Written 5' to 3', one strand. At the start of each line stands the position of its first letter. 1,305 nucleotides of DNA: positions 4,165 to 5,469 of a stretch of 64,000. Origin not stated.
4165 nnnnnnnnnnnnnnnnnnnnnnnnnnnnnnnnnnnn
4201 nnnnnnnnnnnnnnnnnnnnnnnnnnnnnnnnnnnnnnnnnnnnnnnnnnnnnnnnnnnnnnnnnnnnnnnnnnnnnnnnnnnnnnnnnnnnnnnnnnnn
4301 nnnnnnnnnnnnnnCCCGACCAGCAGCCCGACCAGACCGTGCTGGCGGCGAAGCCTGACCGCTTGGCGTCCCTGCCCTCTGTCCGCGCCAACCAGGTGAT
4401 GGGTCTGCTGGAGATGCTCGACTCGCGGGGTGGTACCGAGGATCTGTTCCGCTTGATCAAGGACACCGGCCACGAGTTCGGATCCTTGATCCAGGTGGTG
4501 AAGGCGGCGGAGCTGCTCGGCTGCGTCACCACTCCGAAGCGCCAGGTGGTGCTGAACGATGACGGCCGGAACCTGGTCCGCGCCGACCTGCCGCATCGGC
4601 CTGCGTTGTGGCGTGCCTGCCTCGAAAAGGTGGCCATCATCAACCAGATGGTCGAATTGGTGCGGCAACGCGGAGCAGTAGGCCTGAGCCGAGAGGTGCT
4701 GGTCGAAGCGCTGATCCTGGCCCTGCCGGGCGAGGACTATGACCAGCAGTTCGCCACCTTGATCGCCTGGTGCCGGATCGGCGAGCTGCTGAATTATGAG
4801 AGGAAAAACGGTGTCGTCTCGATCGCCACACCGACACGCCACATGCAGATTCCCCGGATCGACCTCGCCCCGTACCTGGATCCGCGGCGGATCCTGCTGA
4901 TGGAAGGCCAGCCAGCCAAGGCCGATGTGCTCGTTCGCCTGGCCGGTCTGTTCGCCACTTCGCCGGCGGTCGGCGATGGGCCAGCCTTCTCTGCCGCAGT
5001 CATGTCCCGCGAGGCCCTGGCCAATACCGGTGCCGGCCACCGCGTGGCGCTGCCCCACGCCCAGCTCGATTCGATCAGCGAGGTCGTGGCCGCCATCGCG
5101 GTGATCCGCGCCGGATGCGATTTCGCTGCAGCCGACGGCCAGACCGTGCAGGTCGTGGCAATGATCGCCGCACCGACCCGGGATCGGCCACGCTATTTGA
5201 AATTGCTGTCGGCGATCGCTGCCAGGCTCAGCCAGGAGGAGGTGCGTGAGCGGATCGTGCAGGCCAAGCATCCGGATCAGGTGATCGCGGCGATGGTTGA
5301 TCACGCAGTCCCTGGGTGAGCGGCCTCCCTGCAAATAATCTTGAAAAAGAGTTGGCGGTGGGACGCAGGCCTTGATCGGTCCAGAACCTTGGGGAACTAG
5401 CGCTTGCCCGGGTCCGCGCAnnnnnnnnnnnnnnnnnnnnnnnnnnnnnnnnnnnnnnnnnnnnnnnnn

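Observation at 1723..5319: SBP-less NitT/TauT-type ABC system: frameshifted fused double permease plus an ATPase carrying a PTS EIIA(Ntr)-like domain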

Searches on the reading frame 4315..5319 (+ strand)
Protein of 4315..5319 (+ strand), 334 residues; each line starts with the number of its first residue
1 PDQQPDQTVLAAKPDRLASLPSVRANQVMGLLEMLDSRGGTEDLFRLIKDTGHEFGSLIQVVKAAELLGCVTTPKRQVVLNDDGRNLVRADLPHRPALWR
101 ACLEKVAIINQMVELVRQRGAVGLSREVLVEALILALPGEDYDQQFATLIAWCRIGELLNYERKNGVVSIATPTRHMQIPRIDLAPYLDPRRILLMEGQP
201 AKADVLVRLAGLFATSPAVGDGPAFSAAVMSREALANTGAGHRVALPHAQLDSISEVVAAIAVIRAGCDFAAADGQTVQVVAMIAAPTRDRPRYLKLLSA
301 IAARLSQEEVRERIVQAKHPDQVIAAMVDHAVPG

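Call 23: search_solved_structures(query=window:4315-5319:+, max_evalue=1, show_alignments=2)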
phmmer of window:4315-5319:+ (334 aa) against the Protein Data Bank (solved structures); distinct sequences matched with E-value up to 1: 8.
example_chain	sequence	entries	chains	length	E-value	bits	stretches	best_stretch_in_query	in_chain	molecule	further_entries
2a0j_A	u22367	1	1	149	1e-10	44.9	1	217-327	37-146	PTS system, nitrogen regulatory IIA protein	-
3urr_A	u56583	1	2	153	1.4e-10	44.5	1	227-319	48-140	PTS IIA-like nitrogen-regulatory protein PtsN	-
4gqx_A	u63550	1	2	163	1.7e-10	44.2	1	227-319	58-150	PTS IIA-like nitrogen-regulatory protein PtsN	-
1a6j_A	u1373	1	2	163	8.3e-08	35.4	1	225-325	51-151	NITROGEN REGULATORY IIA PROTEIN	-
1a3a_A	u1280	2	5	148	0.0015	21.4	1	206-326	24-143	MANNITOL-SPECIFIC EII | PTS SYSTEM, MANNITOL-SPECIFIC IIABC COMPONENT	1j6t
3oxp_A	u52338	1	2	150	0.0061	19.4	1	228-327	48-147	Phosphotransferase enzyme II, A component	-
2few_A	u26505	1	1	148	0.019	17.8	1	206-326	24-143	PTS system mannitol-specific EIICBA component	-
3bjv_A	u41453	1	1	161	0.54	13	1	244-329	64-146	RmpA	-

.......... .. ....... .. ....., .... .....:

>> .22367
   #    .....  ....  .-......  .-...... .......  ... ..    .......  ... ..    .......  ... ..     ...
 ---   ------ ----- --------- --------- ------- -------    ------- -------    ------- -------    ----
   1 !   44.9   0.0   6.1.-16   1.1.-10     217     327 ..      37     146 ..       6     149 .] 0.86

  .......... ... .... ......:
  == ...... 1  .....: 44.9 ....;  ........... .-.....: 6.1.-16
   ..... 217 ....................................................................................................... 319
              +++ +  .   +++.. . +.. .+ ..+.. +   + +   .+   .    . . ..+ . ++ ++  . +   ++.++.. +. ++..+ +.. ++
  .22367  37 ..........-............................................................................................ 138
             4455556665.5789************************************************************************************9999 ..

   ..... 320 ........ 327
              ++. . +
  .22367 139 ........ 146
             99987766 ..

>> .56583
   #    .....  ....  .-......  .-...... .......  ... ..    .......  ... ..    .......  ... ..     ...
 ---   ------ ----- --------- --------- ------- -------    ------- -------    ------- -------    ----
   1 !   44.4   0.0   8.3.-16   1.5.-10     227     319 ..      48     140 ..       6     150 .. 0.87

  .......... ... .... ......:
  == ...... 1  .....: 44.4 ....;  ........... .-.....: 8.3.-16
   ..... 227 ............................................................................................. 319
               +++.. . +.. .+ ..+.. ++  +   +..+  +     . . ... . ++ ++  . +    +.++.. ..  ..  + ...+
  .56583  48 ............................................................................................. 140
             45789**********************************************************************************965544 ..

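Call 44: search_protein_representatives(protein=window:4315-5319:+)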
Query: 334 residues. Proteins with E-value up to 0.001 (for the whole library): 7333; up to 1e-10: 839; up to 1e-30: 4. The best 150 are listed.
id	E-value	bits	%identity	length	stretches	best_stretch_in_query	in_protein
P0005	5.7e-91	321.7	49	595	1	16-327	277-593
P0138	3.1e-39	151.8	35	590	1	16-327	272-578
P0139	3.5e-32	128.6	48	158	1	183-328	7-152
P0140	6.1e-32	127.9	42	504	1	14-169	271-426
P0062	3.3e-29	118.9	38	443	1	2-170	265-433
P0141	6.8e-27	111.3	32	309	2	201-327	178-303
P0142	2.0e-26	109.7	30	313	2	180-328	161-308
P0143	1.8e-25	106.6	40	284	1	14-165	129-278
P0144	4.2e-25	105.4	39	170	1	7-163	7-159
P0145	4.3e-25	105.4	40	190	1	31-171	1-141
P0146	9.6e-25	104.2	27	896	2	170-332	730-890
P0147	1.2e-24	103.9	32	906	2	183-320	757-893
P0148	2.7e-24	102.7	35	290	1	5-168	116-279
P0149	1.1e-23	100.7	28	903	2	179-326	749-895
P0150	1.6e-23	100.2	29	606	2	182-327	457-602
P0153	3.3e-23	99.2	26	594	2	181-327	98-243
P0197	8.2e-19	84.7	31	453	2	201-328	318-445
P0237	3.9e-17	79.2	31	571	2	183-327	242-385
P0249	1.1e-16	77.7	31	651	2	197-315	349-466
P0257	2.2e-16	76.8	30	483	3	181-303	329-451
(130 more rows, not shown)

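Call 45: search_protein_families(library=pfam, proteins=[P0138, P0150, P0146, P0141, P0153, P0237, P0249, P0257, P0140, P0197], max_evalue=0.0001)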
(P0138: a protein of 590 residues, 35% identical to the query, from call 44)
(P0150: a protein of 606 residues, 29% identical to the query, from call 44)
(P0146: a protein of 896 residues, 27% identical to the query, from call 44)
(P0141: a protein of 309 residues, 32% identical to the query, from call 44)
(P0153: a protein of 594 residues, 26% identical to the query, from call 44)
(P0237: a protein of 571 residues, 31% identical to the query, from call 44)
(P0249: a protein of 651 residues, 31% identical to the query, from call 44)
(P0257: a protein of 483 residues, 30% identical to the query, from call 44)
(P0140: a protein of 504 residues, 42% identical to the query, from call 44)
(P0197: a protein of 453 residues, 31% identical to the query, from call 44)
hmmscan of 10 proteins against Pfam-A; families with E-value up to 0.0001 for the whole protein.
P0138 (590 aa): 4 families
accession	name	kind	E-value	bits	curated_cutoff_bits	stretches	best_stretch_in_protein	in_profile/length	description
PF00005.33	ABC_tran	-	1e-32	114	25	1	28-168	1-137/137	ABC transporter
PF00359.27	PTS_EIIA_2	-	1.3e-23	84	27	1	442-579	2-142/144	Phosphoenolpyruvate-dependent sugar phosphotransferase system, EIIA 2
PF09821.14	AAA_assoc_C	-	2.7e-20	73.6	27.6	1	303-418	3-119/119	C-terminal AAA-associated domain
PF13304.12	AAA_21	-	3.2e-06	27.9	27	0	41-70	2-26/304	AAA domain, putative AbiEii toxin, Type IV TA system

P0150 (606 aa): 2 families
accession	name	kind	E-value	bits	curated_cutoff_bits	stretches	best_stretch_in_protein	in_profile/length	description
PF00359.27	PTS_EIIA_2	-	3.1e-54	183.3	27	2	462-602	2-141/144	Phosphoenolpyruvate-dependent sugar phosphotransferase system, EIIA 2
PF00999.27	Na_H_Exchanger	-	1.4e-21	77.3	26.2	1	2-149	219-372/375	Sodium/hydrogen exchanger, transmembrane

P0146 (896 aa): 2 families
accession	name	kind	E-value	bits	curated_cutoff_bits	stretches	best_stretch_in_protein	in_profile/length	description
PF00359.27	PTS_EIIA_2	-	1.1e-55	188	27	2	582-721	2-141/144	Phosphoenolpyruvate-dependent sugar phosphotransferase system, EIIA 2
PF00999.27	Na_H_Exchanger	-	6.4e-52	177.1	26.2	1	50-441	5-367/375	Sodium/hydrogen exchanger, transmembrane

P0141 (309 aa): 1 family
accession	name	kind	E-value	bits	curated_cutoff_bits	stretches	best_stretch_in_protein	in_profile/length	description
PF00359.27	PTS_EIIA_2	-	1.5e-52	177.8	27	2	165-304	3-142/144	Phosphoenolpyruvate-dependent sugar phosphotransferase system, EIIA 2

P0153 (594 aa): 1 family
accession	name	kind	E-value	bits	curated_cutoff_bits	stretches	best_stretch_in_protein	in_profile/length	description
PF00359.27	PTS_EIIA_2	-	1.2e-58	197.7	27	2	274-415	1-142/144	Phosphoenolpyruvate-dependent sugar phosphotransferase system, EIIA 2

P0237 (571 aa): 2 families
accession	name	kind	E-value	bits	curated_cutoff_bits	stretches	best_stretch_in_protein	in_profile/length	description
PF00359.27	PTS_EIIA_2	-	7.7e-40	136.6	27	2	246-386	2-142/144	Phosphoenolpyruvate-dependent sugar phosphotransferase system, EIIA 2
PF00999.27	Na_H_Exchanger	-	2.9e-07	30.1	26.2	1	3-109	263-370/375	Sodium/hydrogen exchanger, transmembrane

P0249 (651 aa): 2 families
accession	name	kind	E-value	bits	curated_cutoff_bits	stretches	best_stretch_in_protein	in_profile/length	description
PF00359.27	PTS_EIIA_2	-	1.3e-47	161.9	27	2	339-478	2-141/144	Phosphoenolpyruvate-dependent sugar phosphotransferase system, EIIA 2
PF00999.27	Na_H_Exchanger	-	1.6e-17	63.9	26.2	1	3-186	178-361/375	Sodium/hydrogen exchanger, transmembrane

P0257 (483 aa): 1 family
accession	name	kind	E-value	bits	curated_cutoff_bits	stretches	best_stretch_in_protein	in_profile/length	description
PF00359.27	PTS_EIIA_2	-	3.2e-52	176.8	27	2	155-292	4-141/144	Phosphoenolpyruvate-dependent sugar phosphotransferase system, EIIA 2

P0140 (504 aa): 3 families
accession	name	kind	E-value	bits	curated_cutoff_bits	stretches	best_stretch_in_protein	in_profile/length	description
PF00005.33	ABC_tran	-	7.8e-29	101.5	25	1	28-167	1-136/137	ABC transporter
PF09821.14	AAA_assoc_C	-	1.6e-20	74.3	27.6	1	309-418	8-118/119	C-terminal AAA-associated domain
PF13191.12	AAA_16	-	2.7e-05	25.1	32.6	1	39-165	25-140/167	AAA ATPase domain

P0197 (453 aa): 1 family
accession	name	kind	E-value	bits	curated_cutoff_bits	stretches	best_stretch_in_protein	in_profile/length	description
PF00359.27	PTS_EIIA_2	-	1.5e-38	132.5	27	2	306-444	3-141/144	Phosphoenolpyruvate-dependent sugar phosphotransferase system, EIIA 2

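Call 46: find_encoding_contigs(protein=P0138, flank=10000, max_places=4)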
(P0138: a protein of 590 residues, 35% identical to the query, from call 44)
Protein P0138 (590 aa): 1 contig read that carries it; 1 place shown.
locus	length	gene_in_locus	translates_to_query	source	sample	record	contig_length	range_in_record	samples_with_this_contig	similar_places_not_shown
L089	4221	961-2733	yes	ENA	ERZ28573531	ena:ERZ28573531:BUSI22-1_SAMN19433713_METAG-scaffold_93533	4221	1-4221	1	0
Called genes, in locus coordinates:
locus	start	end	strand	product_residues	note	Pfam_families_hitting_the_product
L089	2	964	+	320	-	?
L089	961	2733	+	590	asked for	PF00005:ABC_tran, PF13304:AAA_21 (faint), PF09821:AAA_assoc_C, PF00359:PTS_EIIA_2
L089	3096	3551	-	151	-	PF00072:Response_reg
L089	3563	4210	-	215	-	-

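Call 71: find_related_loci(query=window:4315-5319:+, collection=metagenome_contigs, flank=6000)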
Query window:4315-5319:+ (334 aa) in metagenome_contigs; peptide patterns used: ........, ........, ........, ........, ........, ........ (x = any residue, [..] = any of these).
151 stretches matched a pattern, but none encodes a relative of the query by tblastn (E <= 1e-3).

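Call 72: find_homologous_proteins(query=window:4315-5319:+, max_evalue=1e-15)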
Query window:4315-5319:+ (334 aa): 1 proteins with E <= 1e-15 among 8000 candidates.
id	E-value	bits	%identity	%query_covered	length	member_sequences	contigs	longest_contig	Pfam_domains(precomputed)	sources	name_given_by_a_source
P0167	2.1e-20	92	34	53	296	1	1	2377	PF09821.15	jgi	jgi:NitT/TauT family transport system ATP-binding protein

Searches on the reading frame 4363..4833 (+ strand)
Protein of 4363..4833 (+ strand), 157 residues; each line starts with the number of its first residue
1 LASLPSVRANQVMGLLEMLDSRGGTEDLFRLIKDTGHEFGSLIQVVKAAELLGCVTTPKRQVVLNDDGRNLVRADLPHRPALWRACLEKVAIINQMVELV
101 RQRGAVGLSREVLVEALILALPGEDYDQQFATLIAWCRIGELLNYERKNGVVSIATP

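Call 60: predict_structure(alignment_id=A4)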
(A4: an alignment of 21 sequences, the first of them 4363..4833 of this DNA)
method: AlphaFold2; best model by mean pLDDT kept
length: 157 residues; sequences in the alignment: 21
mean_pLDDT: 92.7   pTM: 0.86
mean pLDDT of the five models: 92.7, 92.6, 92.3, 92.3, 91.9
residues with pLDDT >= 90: 127; 70-90: 27; 50-70: 3; < 50: 0
segments of 3 or more residues with pLDDT < 50: none
pLDDT, mean of each block of 10 residues (from residue 1): 84 97 94 82 94 95 98 95 96 95 93 93 88 96 95 87
secondary structure, 60 per line:
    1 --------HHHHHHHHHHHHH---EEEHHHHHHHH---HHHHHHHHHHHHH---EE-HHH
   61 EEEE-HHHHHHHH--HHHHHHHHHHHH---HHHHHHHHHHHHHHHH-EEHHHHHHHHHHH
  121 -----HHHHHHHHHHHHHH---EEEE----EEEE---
elements in order: H9-21 E25-27 H28-35 H39-51 E61-64 H66-73 H76-87 H91-106 H110-120 H126-139 E143-146 E151-154

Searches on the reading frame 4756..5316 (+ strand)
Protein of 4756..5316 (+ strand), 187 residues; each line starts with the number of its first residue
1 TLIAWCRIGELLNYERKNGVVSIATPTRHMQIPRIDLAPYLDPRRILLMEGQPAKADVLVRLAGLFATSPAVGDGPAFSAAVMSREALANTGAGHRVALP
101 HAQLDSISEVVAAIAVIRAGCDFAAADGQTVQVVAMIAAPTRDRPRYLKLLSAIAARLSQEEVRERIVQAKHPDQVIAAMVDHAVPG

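Call 16: find_related_loci(query=A2, collection=genome_contigs, flank=10000)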
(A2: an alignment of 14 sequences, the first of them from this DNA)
Query A2 (187 aa) in genome_contigs; peptide patterns used: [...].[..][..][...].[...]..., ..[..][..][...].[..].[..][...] (x = any residue, [..] = any of these).
600 stretches matched a pattern (row limit reached: there are more); 517 encode a relative of the query (tblastn E <= 1e-3); the best 80 are kept; 80 distinct loci.
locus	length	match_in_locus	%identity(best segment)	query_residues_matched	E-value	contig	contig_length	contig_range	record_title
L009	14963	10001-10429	33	35-177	1e-21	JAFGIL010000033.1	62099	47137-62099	MAG: Endomicrobiales bacterium isolate Zod_Metabat.202 k87_6478873, whole genome shotgun sequence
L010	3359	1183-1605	36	40-180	2e-20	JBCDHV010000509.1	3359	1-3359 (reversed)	MAG: Bacteroidota bacterium isolate P01_H01_bin.164 k141_1037027_length_3359_cov_64.3605, whole genome shotgun sequence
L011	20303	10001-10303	39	80-180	5e-19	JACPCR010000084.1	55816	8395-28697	MAG: Planctomycetota bacterium isolate NC_groundwater_288_Ag_S-0.65um_63_14 S6_GD2017_2_S65_scaffold_207, whole genome s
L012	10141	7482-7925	34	35-182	5e-19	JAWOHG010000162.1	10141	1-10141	MAG: bacterium isolate CWP4-2.bin.210 k191_228348, whole genome shotgun sequence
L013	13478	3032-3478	30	35-183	1e-18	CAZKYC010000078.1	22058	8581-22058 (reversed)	MAG TPA_asm: uncultured bacterium isolate SRP141376_co3_53 genome assembly, contig: NODE_6304_length_22058_cov_8.866973,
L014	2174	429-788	40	57-177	3e-17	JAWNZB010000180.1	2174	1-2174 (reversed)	MAG: Candidatus Igneacidithiobacillus chanchocoensis isolate mCHCt20 spades_18254, whole genome shotgun sequence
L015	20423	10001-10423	32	35-176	5e-17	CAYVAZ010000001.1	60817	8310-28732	MAG TPA_asm: uncultured bacterium isolate SRP141376_co3_289 genome assembly, contig: NODE_1123_length_60817_cov_6.421283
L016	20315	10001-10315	40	76-180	1e-16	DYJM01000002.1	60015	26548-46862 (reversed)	MAG TPA_asm: Acidithiobacillus ferrivorans isolate SulCav_AS07-7_55_38 SulCav_AS07_7_395_length_60015_cov_19_043813, who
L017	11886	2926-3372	32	33-180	2e-16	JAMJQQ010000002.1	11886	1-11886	MAG: Candidatus Carthagonibacter metallireducens isolate Bin_S162_005 Contig_S162_16749, whole genome shotgun sequence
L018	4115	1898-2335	30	35-181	2e-16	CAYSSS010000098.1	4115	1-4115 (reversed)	MAG TPA_asm: uncultured Planctomycetia bacterium isolate SRP178699_co1_483 genome assembly, contig: NODE_33282_length_41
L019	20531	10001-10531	32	9-181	3e-16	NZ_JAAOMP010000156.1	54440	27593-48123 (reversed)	Acidithiobacillus sulfurivorans strain RW2 Contig156, whole genome shotgun sequence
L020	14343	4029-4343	41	75-180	3e-16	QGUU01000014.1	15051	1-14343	MAG: Proteobacteria bacterium isolate ZC4RG33 NODE_2385_length_15051_cov_5.685071, whole genome shotgun sequence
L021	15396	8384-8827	32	34-181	3e-16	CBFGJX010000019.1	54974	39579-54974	MAG: candidate division WOR-3 bacterium isolate SZTDM_202207_bins_46.1 genome assembly, contig: NODE_19_length_54974_cov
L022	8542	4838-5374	32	6-181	1e-15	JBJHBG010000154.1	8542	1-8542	MAG: Geminicoccaceae bacterium isolate SF2967_J5348.semibin_refined.105 NODE_7955_length_8542_cov_1.850980, whole genome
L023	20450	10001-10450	31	3-161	2e-15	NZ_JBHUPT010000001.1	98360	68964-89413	Leisingera sp. D0M16 contig1, whole genome shotgun sequence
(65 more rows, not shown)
